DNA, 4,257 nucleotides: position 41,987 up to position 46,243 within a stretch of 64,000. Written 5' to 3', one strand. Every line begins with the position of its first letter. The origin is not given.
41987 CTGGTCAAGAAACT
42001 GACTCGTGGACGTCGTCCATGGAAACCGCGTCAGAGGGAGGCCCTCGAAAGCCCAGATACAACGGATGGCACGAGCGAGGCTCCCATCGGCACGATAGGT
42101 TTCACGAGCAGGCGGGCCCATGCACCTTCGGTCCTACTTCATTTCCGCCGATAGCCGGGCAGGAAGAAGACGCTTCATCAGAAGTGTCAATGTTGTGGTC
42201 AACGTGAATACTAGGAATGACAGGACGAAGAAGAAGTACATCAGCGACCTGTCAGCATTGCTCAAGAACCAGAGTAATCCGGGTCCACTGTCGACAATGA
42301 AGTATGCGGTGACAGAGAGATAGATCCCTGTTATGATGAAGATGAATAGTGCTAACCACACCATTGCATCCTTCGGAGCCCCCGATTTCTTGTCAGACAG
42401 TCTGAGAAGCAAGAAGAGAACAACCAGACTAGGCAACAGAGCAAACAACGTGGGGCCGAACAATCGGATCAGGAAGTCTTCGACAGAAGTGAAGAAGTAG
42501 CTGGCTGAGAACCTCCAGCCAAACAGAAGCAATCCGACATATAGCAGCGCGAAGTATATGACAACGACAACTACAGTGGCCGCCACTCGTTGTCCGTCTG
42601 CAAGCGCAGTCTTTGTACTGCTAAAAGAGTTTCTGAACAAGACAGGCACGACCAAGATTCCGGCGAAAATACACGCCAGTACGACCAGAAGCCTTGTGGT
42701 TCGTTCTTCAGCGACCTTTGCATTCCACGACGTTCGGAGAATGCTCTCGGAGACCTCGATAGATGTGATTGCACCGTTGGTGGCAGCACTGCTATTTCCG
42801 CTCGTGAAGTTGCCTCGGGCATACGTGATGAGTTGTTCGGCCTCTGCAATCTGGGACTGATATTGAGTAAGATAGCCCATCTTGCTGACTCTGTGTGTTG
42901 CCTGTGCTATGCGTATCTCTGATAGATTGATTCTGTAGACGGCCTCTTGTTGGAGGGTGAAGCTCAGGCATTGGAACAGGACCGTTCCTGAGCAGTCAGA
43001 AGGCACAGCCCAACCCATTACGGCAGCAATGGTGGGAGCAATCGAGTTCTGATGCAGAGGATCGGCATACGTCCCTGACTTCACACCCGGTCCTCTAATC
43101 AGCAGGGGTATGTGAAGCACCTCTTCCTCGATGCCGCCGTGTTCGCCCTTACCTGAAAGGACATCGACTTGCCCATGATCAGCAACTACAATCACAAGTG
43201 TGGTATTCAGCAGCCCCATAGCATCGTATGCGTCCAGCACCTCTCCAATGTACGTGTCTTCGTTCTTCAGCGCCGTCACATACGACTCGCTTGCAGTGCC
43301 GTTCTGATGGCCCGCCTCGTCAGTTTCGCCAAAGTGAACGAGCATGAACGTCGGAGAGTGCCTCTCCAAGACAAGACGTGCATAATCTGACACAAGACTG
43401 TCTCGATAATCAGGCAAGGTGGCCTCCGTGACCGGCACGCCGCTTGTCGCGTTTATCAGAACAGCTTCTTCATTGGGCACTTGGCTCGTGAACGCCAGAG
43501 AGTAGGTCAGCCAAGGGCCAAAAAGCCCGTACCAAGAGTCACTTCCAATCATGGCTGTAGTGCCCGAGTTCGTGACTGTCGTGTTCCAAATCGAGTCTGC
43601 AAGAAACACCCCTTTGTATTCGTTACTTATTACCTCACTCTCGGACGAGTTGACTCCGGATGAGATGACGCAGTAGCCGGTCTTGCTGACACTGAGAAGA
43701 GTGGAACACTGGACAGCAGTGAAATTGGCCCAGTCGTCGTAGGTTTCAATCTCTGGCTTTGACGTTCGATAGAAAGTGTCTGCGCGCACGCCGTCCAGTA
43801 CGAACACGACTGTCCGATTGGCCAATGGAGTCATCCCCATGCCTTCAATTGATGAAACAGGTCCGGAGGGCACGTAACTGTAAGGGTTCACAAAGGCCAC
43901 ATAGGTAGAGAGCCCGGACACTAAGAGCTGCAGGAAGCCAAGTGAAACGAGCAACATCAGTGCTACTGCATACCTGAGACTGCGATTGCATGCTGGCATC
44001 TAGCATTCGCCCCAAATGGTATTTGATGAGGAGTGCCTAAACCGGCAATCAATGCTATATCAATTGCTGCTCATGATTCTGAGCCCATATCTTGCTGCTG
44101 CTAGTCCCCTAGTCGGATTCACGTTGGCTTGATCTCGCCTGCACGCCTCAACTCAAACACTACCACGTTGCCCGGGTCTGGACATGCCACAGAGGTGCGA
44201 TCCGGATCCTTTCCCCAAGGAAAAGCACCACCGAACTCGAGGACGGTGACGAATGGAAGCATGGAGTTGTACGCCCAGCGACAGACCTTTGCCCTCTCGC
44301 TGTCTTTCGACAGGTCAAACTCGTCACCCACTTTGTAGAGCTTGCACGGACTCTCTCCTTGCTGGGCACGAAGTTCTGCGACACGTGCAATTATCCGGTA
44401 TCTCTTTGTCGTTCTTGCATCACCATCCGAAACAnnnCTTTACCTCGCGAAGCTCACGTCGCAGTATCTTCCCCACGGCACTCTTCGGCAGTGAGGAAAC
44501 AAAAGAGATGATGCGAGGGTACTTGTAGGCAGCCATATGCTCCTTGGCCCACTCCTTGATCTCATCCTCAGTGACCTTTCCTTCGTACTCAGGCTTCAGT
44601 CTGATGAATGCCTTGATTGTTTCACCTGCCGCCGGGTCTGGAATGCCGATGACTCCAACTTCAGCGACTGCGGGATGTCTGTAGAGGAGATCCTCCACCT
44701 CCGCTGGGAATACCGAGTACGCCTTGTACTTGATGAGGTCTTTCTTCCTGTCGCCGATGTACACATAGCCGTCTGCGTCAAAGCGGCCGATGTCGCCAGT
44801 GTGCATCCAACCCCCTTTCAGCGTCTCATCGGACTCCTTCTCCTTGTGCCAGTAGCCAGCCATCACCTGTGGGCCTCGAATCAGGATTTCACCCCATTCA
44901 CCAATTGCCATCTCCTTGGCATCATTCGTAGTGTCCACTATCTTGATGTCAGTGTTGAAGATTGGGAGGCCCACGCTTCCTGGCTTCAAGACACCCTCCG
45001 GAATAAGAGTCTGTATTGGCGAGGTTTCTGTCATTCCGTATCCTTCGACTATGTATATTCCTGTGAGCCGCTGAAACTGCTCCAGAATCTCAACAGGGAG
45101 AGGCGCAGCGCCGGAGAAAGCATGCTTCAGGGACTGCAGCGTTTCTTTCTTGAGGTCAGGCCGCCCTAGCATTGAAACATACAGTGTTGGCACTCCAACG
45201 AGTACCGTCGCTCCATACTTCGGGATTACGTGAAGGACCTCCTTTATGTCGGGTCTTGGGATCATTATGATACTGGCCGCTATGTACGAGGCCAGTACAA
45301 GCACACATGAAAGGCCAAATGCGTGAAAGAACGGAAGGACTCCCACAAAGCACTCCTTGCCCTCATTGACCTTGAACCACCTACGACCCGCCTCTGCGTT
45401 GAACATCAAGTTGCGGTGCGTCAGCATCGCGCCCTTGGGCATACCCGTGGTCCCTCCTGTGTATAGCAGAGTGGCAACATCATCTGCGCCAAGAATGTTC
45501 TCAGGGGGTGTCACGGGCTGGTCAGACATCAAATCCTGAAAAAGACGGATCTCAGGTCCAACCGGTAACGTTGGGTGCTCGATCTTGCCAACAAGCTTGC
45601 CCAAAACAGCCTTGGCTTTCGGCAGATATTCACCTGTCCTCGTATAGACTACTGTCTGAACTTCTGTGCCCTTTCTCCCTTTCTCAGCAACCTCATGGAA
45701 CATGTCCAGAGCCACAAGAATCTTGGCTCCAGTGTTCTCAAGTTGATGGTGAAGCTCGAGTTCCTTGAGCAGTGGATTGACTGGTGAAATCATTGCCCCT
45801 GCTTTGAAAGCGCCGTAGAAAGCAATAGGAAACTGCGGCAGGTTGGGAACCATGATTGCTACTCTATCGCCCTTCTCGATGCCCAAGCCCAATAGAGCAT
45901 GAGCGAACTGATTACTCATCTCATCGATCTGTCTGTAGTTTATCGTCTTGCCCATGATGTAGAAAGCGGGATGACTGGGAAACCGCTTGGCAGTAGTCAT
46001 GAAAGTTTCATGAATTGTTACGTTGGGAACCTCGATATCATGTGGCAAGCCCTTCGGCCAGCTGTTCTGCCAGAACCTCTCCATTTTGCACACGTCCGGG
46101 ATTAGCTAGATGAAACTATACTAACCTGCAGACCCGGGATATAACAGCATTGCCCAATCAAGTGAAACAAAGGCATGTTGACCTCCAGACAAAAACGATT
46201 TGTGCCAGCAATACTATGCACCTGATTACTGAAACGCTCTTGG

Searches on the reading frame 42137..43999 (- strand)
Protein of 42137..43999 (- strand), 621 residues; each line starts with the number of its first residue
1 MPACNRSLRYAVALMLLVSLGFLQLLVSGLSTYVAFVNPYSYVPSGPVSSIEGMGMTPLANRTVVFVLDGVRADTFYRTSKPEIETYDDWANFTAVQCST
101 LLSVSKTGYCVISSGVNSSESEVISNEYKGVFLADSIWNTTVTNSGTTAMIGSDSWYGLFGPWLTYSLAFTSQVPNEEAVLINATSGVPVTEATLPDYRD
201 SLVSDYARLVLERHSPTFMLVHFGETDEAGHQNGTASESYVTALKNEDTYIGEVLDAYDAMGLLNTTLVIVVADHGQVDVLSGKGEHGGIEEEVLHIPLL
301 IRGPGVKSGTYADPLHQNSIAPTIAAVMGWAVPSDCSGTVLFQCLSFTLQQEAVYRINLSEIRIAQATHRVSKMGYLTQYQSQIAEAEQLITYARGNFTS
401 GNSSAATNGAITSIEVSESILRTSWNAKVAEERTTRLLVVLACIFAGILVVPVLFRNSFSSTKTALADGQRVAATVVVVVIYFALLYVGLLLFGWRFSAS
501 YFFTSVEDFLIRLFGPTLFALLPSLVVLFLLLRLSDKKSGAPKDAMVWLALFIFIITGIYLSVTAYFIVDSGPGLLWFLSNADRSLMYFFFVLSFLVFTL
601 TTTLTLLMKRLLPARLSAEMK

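Call 39: search_protein_families(library=pfam, proteins=[window:42137-43999:-], max_evalue=0.0001)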
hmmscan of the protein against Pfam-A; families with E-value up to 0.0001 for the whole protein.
window:42137-43999:- (621 aa): 3 families
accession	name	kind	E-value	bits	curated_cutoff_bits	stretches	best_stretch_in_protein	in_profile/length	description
PF01663.27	Phosphodiest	-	1.9e-16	61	23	1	205-280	147-224/342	Type I phosphodiesterase / nucleotide pyrophosphatase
PF01676.23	Metalloenzyme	-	8.9e-11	42.2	24.3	1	172-325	105-245/252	Metalloenzyme superfamily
PF00884.28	Sulfatase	-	2.2e-10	40.8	25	1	214-329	162-300/301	Sulfatase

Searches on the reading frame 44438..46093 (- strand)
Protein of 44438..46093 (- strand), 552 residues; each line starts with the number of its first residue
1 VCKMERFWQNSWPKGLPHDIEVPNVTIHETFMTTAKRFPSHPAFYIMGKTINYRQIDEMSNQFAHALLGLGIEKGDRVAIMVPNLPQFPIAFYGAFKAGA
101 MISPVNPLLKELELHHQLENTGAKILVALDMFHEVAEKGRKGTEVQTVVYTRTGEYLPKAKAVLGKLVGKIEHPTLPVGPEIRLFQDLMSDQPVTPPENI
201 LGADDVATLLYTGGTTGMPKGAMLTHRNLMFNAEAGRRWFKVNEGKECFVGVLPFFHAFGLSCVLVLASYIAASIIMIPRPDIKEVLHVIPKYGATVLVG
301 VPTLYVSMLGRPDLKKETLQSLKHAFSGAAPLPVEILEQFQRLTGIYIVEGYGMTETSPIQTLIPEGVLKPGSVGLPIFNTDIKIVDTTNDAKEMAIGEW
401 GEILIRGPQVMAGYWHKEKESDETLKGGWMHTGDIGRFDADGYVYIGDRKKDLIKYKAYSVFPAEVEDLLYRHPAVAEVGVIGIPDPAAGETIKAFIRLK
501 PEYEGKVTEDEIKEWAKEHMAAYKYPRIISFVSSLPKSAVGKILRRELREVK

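Call 39: search_protein_families(library=pfam, proteins=[window:44438-46093:-], max_evalue=0.0001)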
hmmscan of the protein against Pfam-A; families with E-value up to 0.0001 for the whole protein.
window:44438-46093:- (552 aa): 2 families
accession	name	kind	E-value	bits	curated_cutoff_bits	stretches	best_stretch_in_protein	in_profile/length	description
PF00501.34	AMP-binding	-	3.5e-94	316.2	29.9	1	33-415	3-384/384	AMP-binding enzyme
PF13193.12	AMP-binding_C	-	3.1e-21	76.5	24.5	1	465-542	1-76/76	AMP-binding enzyme C-terminal domain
